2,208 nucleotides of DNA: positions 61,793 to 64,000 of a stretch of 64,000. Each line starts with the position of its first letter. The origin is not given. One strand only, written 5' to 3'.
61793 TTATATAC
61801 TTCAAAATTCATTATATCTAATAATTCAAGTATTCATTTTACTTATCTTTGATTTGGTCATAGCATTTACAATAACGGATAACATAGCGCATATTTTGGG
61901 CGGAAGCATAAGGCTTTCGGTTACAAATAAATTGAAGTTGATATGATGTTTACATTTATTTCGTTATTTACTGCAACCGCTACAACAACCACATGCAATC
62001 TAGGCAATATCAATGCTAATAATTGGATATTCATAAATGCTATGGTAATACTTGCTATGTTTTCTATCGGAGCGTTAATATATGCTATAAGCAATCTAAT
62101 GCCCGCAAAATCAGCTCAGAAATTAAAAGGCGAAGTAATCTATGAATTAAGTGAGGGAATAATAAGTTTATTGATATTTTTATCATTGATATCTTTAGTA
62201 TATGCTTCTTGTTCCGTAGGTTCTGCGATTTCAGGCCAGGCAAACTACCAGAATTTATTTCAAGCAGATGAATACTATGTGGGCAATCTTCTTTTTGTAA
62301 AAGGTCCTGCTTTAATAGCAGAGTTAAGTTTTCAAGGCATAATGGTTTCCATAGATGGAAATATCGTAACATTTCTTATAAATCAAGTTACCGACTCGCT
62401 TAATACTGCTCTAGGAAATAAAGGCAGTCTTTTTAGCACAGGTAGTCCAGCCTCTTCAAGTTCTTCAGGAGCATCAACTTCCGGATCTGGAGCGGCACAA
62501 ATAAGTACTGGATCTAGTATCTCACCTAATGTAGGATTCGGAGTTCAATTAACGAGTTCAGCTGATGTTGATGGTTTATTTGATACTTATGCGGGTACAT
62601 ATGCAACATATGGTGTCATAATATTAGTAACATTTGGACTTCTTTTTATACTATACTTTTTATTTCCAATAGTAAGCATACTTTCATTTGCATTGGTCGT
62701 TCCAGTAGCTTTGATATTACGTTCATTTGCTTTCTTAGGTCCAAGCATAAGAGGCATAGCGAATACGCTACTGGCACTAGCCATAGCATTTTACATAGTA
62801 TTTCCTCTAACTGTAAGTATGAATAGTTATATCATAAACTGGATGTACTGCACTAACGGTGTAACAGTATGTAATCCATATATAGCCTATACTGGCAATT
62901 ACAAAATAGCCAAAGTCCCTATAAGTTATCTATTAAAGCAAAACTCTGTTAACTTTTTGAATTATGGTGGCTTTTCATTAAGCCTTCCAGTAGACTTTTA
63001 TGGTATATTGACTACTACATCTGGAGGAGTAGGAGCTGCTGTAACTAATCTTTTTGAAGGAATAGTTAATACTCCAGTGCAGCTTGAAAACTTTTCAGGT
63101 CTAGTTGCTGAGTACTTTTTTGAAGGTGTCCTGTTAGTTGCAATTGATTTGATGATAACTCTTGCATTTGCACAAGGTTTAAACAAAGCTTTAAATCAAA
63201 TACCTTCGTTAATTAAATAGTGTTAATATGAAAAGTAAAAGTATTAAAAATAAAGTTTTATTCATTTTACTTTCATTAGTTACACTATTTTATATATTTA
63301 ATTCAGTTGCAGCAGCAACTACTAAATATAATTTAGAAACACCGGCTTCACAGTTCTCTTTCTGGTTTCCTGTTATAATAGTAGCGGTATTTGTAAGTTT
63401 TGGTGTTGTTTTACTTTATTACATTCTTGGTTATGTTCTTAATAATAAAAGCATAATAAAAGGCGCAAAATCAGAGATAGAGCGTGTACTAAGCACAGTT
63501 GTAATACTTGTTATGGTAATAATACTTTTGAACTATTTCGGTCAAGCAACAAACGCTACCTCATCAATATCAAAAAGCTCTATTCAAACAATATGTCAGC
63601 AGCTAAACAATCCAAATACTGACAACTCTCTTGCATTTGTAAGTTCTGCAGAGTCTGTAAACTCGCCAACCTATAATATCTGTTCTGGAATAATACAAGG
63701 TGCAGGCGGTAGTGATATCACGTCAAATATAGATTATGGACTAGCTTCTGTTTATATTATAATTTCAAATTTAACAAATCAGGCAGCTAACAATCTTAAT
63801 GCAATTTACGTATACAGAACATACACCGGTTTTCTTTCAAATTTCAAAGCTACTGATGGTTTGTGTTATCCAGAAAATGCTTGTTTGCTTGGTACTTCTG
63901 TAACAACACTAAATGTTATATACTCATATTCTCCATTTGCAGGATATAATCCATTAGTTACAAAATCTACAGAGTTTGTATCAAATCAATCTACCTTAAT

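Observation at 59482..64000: Operon of an anchored coiled-coil protein plus three tandem paralogous polytopic membrane proteins of unknown family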

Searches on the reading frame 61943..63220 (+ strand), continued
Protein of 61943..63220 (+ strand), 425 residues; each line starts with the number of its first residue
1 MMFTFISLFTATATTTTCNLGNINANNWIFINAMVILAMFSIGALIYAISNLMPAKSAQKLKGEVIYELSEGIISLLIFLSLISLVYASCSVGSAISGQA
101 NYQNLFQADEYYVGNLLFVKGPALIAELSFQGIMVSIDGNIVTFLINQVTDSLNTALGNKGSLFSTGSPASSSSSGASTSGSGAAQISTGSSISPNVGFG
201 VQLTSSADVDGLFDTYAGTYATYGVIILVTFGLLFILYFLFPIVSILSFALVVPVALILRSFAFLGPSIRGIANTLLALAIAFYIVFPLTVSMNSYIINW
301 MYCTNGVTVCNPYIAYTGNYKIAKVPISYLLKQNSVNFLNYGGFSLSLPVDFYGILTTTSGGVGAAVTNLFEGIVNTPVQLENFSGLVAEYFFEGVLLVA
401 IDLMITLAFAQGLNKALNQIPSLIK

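Call 97: search_dna_similar(query=L075:10001-11518:+, collection=plasmids, mode=protein, max_evalue=0.001, max_rows=25)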
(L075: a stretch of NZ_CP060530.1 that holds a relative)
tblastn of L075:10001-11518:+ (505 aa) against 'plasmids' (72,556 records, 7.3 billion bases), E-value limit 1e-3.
Records with a match: 439; places in all: 444; records where one place covers at least 80% of the query: 1.
Best place of each record, by identity: <60% 439.
By first word of the organism name: Enterobacter 106; Listeria 48; Burkholderia 42; Clostridium 29; Escherichia 21; Citrobacter 19; Providencia 12; Legionella 12; Cereibacter 9; Pantoea 7; and 75 more.
By predicted mobility (MOB-suite, as given by PLSDB): conjugative 240; non-mobilizable 136; mobilizable 63.
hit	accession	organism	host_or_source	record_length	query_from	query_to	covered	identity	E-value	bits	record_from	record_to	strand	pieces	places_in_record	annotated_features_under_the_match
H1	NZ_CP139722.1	Nitratireductor rhodophyticola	Bacterial Culture,hydrothermal vent ...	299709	28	438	81%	22.7%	3e-6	58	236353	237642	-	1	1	DUF87 domain-containing protein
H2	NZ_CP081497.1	Streptomyces sp. BHT-5-2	whole organism,plant soil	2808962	1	341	68%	27.1%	7e-9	66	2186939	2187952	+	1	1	none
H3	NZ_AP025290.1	Treponema saccharophilum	-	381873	62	454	78%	22.3%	1e-4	53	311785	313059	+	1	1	DUF87 domain-containing protein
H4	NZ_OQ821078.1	Enterobacter hormaechei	-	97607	59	433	74%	23.4%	3e-5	54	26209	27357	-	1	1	traC: type IV secretion system protein TraC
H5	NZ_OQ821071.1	Enterobacter hormaechei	-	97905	59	433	74%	23.4%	3e-5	54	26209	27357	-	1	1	traC: type IV secretion system protein TraC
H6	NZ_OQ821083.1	Enterobacter hormaechei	-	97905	59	433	74%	23.4%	3e-5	54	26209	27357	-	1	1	traC: type IV secretion system protein TraC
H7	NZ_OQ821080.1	Enterobacter hormaechei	-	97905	59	433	74%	23.4%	3e-5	54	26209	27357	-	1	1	traC: type IV secretion system protein TraC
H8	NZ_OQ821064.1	Enterobacter hormaechei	-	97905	59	433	74%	23.4%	3e-5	54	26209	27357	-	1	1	traC: type IV secretion system protein TraC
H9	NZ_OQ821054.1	Enterobacter hormaechei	-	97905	59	433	74%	23.4%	3e-5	54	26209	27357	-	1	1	traC: type IV secretion system protein TraC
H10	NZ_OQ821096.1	Enterobacter hormaechei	-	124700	59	433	74%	23.4%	3e-5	54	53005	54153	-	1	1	traC: type IV secretion system protein TraC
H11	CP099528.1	Providencia stuartii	-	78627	60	429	73%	23.7%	1e-5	56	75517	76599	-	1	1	traC: type IV secretion system protein TraC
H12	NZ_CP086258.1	Providencia rettgeri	cell culture,Penaeus japonicus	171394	60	429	73%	23.7%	2e-5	55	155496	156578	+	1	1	traC: type IV secretion system protein TraC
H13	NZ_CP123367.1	Providencia rettgeri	Homo sapiens,screening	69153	60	429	73%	23.7%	2e-5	55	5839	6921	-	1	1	traC: type IV secretion system protein TraC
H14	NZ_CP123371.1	Providencia rettgeri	Homo sapiens,urine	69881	60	429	73%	23.7%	2e-5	55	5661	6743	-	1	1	traC: type IV secretion system protein TraC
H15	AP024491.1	Providencia vermicola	Homo sapiens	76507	60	429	73%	23.7%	2e-5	55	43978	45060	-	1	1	traC: type IV secretion system protein TraC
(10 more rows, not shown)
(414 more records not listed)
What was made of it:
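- TraC or VirB4 is annotated under most of the listed matches (call 97).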

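Call 98: search_protein_families(library=ncbifam, alignment_id=A5, max_evalue=0.01)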
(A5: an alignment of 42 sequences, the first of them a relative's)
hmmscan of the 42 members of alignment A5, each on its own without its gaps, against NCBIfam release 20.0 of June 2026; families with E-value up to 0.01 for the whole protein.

A. member 1, L075:8327-9160:+ (277 aa): 0 families

B. families by the number of members that match (of 42 scanned): 3 families
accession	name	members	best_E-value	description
NF045975.1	VirB4_plasma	1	0.00022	Mbov_0397 family ICE element conjugal transfer ATPase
NF041017.1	DNA_import_CedB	1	0.002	DNA import protein CedB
NF049847.1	FtsL_COG5462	1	0.005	cell division protein FtsL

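Call 101: search_protein_families(library=pfam, alignment_id=A9, max_evalue=0.1)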
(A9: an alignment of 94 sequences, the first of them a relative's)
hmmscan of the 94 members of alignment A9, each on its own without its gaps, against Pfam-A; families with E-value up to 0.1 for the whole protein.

A. member 1, L001:7840-9087:+ (415 aa): 0 families

B. families by the number of members that match (of 94 scanned): 18 families
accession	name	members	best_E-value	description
PF02605.20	PsaL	1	3.2e-05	Photosystem I reaction centre subunit XI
PF13573.12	SprB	1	0.00026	SprB repeat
PF20682.3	Hanta_Gc_C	1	0.0044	Hantavirus glycoprotein Gc, C-terminal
PF18911.6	PKD_4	1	0.008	PKD domain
PF23809.1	Phage_holin_9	1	0.012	Bacteriophage holin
PF00801.26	PKD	1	0.014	PKD domain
PF12225.13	DUF5981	1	0.014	Methylene-tetrahydrofolate reductase C terminal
PF10428.14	SOG2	1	0.023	RAM signalling pathway protein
PF10624.15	TraS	1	0.034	Plasmid conjugative transfer entry exclusion protein TraS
PF23379.1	DUF7096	1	0.042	Domain of unknown function (DUF7096)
PF20312.3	DUF6608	1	0.046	Family of unknown function (DUF6608)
PF20303.3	YLATT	1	0.051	YEATS-Like-Associating Three TM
PF16101.10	PRIMA1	1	0.067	Proline-rich membrane anchor 1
PF12725.13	DUF3810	1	0.068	Protein of unknown function (DUF3810)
PF22990.1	ABHD16_N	1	0.072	Phosphatidylserine Lipase ABHD16 N-terminal domain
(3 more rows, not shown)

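Call 102: search_protein_families(library=ncbifam, alignment_id=A9, max_evalue=0.1)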
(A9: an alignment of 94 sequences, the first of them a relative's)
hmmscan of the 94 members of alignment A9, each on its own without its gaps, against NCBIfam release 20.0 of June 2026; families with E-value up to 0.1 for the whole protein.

A. member 1, L001:7840-9087:+ (415 aa): 0 families

B. families by the number of members that match (of 94 scanned): 11 families
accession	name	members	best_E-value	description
NF041796.2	Ced_CedA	2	5.3e-06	DNA import protein CedA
NF058578.1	CPR_pilus_PamR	1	2.3e-07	pilus system RbmA-like protein PamR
NF001927.0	PRK00704.1-4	1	0.0037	photosystem I reaction center protein subunit XI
TIGR02838.1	spore_V_AC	1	0.0084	stage V sporulation protein AC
NF008055.0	PRK10789.1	1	0.012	SmdA family multidrug ABC transporter permease/ATP-binding protein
NF001928.0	PRK00704.1-5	1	0.014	photosystem I reaction center protein subunit XI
NF010445.0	PRK13871.1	1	0.015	conjugal transfer pilin TrbC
NF003465.0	PRK05089.1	1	0.016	cytochrome c oxidase assembly protein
NF004454.0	PRK05787.1-1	1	0.017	cobalt-precorrin-7 (C(5))-methyltransferase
TIGR00403.1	ndhI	1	0.038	NAD(P)H-quinone oxidoreductase subunit I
NF043060.1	MAP_0585_fam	1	0.052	MAP_0585 family protein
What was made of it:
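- On Ced system (NCBIfam CedA, CedB, CedD equivalogs): 2 of 94 paralogues from relatives hit Ced_CedA, best E = 5.3e-6 (call 102).
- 2 of 94 paralogues hit the NCBIfam CedA model, best E = 5.3e-6 (call 102). PKD, SprB or PamR-like insertions in some members (calls 101, 102). CedA model hits in 2 members (call 102).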

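Call 103: find_related_loci(query=A4, collection=viral_contigs, flank=10000)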
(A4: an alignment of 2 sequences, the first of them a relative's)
Query A4 (502 aa) in viral_contigs; peptide patterns used: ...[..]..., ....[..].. (x = any residue, [..] = any of these).
171 stretches matched a pattern, but none encodes a relative of the query by tblastn (E <= 1e-3).
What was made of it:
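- On Integrative mobile element at a tRNA gene: Absent from IMG/VR (call 103).
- None of the IMG/VR viral contigs carries the ATPase (call 103).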

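Call 115: search_solved_structures(query=A10, max_evalue=10, show_alignments=2)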
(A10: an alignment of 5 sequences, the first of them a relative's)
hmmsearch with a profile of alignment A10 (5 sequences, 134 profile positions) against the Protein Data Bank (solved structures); distinct sequences matched with E-value up to 10: 0.

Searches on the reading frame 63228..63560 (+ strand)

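Call 76: search_protein_families(library=pfam, proteins=[window:63228-63560:+], max_evalue=1)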
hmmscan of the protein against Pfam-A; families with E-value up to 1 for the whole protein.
window:63228-63560:+ (111 aa): 8 families
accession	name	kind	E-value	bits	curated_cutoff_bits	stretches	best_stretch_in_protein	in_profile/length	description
PF14093.11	DUF4271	-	0.0015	18.9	29.7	1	11-107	58-149/206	Domain of unknown function (DUF4271)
PF12963.12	DUF3852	-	0.018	15.9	25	1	4-63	45-101/107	Protein of unknown function (DUF3852)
PF24677.1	DUF7657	-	0.022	13.9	26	1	9-105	168-262/401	Domain of unknown function (DUF7657)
PF20599.3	DUF6796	-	0.053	13.6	26.9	1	12-106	106-195/225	Family of unknown function (DUF6796)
PF15420.11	Abhydrolase_9_N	-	0.1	13.1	27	1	10-102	55-149/208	Alpha/beta-hydrolase family N-terminus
PF23837.1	DUF7207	-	0.13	12.6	27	0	86-109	51-74/120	Family of unknown function (DUF7207)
PF01757.29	Acyl_transf_3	-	0.17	11.3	31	1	37-100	25-90/326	Acyltransferase domain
PF07331.16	TctB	-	0.18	12.4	29.1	1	11-105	6-90/137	Tripartite tricarboxylate transporter TctB family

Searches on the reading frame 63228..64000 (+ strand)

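Call 6: search_protein_families(library=pfam, proteins=[window:63228-64000:+], max_evalue=1)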
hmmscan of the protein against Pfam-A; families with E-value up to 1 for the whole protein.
window:63228-64000:+ (257 aa): 7 families
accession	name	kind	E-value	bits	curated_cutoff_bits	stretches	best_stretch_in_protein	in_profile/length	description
PF14093.11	DUF4271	-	0.0039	17.5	29.7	1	11-110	58-152/206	Domain of unknown function (DUF4271)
PF05405.19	Mt_ATP-synt_B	-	0.04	14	21.7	1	87-138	17-68/163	Mitochondrial ATP synthase B chain precursor (ATP-synt_B)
PF07331.16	TctB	-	0.041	14.5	29.1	1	11-105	6-90/137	Tripartite tricarboxylate transporter TctB family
PF20599.3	DUF6796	-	0.13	12.3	26.9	1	12-113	106-208/225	Family of unknown function (DUF6796)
PF06664.17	WLS-like_TM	-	0.46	10.2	28.3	1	10-143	117-231/247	Wntless-like, transmembrane domain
PF04956.18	TrbC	-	0.5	11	27.9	0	1-44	1-45/98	TrbC/VIRB2 pilin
PF04932.20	Wzy_C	-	0.54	10.5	31.7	1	54-119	18-74/149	O-Antigen ligase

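Call 7: search_protein_families(library=ncbifam, proteins=[window:63228-64000:+], max_evalue=1)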
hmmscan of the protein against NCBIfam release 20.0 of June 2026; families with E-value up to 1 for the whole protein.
window:63228-64000:+ (257 aa): 4 families
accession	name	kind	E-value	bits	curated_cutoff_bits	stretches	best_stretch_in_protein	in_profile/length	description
NF041949.1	THIVI_2564_fam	equivalog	0.03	14.4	33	1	82-105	26-49/51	Thivi_2564 family membrane protein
TIGR00932.1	2a37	subfamily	0.03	13.8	238.3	1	50-130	41-127/275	monovalent cation:proton antiporter-2 (CPA2) family protein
TIGR03025.1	EPS_sugtrans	subfamily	0.45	9.7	295.55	1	24-111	14-89/445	exopolysaccharide biosynthesis polyprenyl glycosylphosphotransferase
TIGR01614.1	PME_inhib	domain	0.9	8.9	35.95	1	91-130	4-43/178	pectinesterase inhibitor domain-containing protein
